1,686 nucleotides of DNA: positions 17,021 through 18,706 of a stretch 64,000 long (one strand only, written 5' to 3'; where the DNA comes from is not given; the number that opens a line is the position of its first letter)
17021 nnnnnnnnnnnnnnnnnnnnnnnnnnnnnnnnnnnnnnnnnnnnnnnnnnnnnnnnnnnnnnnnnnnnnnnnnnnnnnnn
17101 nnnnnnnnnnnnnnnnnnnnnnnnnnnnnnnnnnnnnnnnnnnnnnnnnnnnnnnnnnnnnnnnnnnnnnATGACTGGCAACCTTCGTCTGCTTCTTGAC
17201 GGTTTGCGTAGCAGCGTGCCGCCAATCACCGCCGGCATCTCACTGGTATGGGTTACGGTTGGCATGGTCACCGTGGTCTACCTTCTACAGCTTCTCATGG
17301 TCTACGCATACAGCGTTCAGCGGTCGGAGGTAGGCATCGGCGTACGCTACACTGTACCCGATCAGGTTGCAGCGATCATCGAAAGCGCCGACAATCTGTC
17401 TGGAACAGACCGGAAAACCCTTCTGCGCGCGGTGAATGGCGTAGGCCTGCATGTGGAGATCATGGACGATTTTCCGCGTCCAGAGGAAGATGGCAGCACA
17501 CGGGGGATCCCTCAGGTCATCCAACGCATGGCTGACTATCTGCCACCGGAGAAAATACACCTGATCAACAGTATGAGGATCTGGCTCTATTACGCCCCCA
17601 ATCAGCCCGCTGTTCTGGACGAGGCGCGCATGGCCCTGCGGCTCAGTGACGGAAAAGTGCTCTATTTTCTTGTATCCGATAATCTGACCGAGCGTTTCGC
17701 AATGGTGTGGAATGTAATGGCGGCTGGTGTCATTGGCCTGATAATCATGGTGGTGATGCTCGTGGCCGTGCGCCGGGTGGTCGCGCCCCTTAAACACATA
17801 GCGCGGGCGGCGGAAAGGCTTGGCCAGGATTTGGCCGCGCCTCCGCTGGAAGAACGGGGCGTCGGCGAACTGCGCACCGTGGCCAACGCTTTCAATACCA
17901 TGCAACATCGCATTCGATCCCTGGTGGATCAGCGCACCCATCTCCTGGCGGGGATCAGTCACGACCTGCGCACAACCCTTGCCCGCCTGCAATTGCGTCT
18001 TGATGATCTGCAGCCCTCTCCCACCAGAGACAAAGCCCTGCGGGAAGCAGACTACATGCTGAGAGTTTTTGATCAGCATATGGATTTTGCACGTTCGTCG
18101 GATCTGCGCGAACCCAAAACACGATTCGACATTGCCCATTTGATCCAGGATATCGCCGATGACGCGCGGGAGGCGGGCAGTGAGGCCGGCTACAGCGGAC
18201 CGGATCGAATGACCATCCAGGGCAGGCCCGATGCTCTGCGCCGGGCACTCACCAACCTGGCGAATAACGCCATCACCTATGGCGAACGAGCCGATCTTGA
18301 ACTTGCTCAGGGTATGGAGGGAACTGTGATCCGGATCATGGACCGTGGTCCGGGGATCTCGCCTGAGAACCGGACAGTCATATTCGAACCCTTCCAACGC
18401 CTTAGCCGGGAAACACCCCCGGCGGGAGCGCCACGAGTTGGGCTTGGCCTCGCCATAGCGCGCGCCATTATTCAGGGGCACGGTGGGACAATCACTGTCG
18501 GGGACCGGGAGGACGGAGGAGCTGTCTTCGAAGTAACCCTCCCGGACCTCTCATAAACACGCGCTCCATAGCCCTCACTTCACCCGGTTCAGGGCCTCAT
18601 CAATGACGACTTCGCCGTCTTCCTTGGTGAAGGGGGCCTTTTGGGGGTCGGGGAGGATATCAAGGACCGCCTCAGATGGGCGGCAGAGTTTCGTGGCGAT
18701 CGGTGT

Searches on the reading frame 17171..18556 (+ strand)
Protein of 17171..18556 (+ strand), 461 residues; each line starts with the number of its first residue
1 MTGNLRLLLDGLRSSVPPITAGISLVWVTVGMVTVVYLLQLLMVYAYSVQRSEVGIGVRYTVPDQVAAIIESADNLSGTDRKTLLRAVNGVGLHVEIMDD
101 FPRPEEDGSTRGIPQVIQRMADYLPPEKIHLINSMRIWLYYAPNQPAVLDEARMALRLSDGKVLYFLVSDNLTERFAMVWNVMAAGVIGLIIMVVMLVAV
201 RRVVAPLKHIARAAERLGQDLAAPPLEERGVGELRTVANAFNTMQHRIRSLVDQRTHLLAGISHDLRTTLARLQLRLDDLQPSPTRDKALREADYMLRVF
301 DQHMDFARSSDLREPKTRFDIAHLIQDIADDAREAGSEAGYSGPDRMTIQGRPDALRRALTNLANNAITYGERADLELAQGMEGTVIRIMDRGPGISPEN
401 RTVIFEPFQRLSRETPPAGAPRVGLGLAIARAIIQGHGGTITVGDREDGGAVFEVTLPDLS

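Call 66: search_protein_families(library=pfam, proteins=[window:17171-18556:+], max_evalue=0.0001)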
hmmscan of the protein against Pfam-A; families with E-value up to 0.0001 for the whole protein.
window:17171-18556:+ (461 aa): 3 families
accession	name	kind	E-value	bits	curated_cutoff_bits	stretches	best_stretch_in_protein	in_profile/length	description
PF02518.31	HATPase_c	-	2.2e-21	76.8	26.4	1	352-459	2-109/111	Histidine kinase-, DNA gyrase B-, and HSP90-like ATPase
PF00672.30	HAMP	-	8.1e-12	45.7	25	1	200-249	3-52/53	HAMP domain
PF00512.31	HisKA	-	3.3e-05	24.3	26.9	0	255-309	2-63/66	His Kinase A (phospho-acceptor) domain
